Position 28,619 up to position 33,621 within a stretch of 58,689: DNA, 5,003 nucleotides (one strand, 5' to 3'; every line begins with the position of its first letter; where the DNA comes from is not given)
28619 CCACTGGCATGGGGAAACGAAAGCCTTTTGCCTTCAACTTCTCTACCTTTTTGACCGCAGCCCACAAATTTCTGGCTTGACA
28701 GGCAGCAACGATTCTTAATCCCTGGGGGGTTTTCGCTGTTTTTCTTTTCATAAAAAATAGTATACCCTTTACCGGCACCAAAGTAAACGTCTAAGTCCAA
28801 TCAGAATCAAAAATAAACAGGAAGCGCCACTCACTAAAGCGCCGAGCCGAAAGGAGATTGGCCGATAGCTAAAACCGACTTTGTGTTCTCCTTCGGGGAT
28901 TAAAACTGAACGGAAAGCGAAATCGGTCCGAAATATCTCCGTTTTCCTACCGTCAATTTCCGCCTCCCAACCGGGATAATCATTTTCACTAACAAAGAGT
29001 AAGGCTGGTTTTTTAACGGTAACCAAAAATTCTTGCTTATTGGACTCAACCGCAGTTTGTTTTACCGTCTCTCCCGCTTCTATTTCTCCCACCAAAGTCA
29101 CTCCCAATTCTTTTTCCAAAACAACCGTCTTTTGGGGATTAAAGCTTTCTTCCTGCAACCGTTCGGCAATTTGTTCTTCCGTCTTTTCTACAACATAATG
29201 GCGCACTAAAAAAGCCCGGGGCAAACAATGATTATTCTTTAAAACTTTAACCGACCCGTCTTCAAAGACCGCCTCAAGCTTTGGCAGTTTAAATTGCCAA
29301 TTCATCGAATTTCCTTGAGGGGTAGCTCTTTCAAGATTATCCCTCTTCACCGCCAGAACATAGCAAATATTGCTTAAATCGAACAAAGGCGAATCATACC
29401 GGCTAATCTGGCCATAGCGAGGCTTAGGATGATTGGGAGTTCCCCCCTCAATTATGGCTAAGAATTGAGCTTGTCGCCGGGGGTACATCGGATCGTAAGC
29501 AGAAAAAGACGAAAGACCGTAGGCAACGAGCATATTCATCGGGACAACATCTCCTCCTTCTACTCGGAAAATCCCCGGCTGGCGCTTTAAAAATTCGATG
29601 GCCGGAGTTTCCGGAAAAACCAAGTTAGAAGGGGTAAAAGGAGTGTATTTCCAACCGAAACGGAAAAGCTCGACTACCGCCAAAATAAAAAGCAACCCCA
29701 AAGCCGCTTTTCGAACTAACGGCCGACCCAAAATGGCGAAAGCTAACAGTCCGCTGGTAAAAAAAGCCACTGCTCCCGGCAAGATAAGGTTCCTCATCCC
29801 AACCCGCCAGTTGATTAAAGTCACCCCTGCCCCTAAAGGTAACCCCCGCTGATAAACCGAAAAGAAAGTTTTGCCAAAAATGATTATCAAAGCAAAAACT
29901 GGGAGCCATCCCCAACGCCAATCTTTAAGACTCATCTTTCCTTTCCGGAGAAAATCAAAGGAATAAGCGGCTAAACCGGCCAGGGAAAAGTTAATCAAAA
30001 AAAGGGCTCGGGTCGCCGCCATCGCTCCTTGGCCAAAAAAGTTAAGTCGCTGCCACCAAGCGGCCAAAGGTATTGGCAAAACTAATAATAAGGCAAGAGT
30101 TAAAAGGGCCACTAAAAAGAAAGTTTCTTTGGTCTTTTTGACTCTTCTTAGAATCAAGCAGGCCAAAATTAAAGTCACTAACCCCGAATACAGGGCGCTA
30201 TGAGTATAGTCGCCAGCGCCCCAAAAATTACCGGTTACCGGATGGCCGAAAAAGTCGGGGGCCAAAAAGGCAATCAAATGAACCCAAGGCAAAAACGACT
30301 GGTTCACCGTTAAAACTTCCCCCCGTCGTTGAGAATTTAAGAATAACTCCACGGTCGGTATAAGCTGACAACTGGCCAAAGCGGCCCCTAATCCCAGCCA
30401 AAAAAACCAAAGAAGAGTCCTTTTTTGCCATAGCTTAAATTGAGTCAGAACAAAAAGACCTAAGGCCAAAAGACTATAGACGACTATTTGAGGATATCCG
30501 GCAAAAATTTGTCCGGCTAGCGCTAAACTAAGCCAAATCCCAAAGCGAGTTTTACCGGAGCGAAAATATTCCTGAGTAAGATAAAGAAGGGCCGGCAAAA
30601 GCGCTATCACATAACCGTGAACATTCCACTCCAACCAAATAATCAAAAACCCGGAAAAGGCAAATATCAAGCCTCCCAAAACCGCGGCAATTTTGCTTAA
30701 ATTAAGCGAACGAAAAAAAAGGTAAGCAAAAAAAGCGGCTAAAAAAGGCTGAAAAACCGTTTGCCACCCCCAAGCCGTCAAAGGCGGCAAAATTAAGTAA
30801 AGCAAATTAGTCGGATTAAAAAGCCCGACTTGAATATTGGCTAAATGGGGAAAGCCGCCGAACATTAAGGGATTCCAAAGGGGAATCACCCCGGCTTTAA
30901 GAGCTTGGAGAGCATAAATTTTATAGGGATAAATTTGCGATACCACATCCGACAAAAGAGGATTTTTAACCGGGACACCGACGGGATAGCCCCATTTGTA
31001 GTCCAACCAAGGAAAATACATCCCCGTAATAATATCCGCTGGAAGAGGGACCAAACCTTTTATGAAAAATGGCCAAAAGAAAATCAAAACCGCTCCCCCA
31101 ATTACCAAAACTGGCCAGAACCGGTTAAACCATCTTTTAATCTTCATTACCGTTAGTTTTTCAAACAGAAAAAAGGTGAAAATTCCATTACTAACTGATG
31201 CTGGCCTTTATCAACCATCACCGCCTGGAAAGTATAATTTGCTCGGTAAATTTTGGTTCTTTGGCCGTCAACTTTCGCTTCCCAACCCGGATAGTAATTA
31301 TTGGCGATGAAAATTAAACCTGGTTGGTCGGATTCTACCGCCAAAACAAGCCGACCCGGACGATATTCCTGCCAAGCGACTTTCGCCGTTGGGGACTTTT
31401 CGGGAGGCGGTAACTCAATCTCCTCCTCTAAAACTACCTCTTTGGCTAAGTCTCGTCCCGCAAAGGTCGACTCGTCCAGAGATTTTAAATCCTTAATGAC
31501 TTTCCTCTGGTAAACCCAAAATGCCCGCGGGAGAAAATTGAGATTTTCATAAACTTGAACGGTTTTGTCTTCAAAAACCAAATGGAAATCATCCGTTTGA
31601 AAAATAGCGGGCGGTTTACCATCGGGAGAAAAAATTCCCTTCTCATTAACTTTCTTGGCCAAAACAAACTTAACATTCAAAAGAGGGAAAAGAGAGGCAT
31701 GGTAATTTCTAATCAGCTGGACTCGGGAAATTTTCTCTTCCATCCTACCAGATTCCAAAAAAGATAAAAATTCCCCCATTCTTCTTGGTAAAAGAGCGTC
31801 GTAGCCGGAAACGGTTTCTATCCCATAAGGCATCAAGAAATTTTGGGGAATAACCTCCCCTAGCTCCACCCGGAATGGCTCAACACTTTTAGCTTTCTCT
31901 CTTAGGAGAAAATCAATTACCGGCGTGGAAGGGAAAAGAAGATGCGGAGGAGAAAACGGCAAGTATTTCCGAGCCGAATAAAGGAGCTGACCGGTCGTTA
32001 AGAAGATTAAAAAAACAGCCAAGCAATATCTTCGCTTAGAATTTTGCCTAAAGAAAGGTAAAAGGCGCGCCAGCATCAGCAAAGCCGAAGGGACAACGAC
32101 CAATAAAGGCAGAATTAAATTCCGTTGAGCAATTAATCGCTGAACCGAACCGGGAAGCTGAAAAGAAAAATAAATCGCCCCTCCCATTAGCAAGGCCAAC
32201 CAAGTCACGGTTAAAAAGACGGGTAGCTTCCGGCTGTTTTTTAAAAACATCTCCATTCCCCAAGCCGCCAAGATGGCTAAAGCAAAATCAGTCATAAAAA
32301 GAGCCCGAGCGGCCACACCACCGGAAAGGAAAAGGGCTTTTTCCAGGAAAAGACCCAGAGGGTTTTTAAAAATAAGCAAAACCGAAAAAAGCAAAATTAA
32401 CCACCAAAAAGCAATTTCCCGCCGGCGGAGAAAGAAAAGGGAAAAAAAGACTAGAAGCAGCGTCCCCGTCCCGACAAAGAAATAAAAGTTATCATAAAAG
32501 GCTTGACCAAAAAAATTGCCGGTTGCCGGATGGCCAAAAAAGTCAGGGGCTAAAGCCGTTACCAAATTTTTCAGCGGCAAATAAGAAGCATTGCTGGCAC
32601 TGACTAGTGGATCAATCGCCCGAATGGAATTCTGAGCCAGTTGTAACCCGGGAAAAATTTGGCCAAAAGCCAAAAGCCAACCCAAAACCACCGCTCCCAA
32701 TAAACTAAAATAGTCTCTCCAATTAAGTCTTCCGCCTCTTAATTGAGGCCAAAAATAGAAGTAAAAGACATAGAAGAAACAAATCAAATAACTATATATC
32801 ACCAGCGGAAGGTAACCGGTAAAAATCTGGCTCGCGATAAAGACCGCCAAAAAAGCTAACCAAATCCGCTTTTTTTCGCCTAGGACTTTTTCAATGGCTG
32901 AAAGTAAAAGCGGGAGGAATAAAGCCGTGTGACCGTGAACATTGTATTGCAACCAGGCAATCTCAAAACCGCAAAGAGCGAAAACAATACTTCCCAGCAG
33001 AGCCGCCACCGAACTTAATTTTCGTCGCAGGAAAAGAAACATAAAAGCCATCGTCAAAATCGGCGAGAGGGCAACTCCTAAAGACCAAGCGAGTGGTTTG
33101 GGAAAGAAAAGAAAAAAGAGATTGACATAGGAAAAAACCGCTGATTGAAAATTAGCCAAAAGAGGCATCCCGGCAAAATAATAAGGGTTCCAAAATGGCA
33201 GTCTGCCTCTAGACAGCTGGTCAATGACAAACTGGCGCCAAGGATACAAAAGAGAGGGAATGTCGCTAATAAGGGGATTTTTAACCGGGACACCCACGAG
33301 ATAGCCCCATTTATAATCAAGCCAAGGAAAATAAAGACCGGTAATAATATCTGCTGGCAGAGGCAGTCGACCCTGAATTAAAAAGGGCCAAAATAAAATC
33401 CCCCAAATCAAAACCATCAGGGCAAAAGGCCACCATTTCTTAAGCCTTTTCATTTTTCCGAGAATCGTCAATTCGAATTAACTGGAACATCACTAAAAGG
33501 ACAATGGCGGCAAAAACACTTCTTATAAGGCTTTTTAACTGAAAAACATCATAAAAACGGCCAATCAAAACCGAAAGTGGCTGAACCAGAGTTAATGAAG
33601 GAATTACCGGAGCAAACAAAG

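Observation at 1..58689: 58-kb one-strand glycosylation super-locus with 24 GT-C-like membrane proteins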

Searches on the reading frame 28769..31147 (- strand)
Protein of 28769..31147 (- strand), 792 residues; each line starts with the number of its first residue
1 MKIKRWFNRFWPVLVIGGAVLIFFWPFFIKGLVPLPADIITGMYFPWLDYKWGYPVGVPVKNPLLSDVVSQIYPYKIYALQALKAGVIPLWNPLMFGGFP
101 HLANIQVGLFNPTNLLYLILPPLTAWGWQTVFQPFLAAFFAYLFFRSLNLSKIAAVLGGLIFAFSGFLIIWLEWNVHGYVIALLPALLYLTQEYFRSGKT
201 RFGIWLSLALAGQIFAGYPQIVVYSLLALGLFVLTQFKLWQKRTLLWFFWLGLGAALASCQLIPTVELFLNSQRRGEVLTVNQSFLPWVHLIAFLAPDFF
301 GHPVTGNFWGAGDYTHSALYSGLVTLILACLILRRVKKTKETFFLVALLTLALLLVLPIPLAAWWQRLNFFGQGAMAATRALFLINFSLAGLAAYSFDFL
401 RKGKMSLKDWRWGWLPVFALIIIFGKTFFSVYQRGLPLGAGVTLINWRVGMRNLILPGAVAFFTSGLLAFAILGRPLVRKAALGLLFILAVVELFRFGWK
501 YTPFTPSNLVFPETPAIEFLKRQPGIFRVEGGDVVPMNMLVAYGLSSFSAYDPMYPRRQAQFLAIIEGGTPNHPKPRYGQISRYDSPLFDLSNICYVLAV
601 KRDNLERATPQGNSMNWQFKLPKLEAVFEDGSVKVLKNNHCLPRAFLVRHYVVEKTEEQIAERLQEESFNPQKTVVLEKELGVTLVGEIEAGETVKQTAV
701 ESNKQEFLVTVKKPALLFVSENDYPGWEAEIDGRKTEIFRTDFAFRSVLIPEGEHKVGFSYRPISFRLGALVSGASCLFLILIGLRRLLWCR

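Call 6: search_protein_families(library=pfam, proteins=[window:28769-31147:-], max_evalue=0.01)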
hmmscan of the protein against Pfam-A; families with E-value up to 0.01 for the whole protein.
window:28769-31147:- (792 aa): 1 family
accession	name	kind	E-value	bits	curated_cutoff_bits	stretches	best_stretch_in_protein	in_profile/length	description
PF09586.16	YfhO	-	7.5e-22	78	28.5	2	694-773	755-835/835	Bacterial membrane protein YfhO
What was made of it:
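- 28769..31147 (-): g24, GT-C family F4 (YfhO). YfhO at 78 bits (call 6).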

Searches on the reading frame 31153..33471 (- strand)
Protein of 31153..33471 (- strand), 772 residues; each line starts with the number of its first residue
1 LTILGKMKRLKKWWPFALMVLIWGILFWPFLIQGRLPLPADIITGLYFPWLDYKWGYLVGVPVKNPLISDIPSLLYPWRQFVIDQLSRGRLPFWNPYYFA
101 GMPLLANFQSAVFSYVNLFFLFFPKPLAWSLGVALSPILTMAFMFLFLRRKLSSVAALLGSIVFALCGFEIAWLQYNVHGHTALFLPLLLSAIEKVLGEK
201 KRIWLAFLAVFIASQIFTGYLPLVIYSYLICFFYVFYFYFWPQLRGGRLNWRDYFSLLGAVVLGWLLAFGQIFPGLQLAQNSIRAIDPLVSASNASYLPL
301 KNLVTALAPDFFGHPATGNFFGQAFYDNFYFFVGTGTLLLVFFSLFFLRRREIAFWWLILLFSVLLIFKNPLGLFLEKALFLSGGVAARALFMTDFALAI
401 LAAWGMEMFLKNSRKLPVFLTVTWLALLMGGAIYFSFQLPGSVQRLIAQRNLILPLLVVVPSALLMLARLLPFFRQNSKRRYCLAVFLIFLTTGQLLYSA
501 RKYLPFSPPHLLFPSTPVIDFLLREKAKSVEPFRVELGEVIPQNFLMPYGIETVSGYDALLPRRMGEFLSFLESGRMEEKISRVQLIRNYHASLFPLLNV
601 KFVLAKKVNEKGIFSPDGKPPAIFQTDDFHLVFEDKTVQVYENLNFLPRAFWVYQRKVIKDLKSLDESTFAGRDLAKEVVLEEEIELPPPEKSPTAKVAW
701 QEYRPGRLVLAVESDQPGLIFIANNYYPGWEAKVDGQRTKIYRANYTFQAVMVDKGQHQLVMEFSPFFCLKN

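Call 6: search_protein_families(library=pfam, proteins=[window:31153-33471:-], max_evalue=0.01)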
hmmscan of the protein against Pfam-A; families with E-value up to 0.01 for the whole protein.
window:31153-33471:- (772 aa): 1 family
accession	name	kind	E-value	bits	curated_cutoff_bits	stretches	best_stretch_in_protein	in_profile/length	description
PF09586.16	YfhO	-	1.8e-33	116.4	28.5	2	112-655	72-596/835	Bacterial membrane protein YfhO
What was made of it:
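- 31153..33471 (-): g25, GT-C family F4 (YfhO). YfhO at 116.4 bits (call 6).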
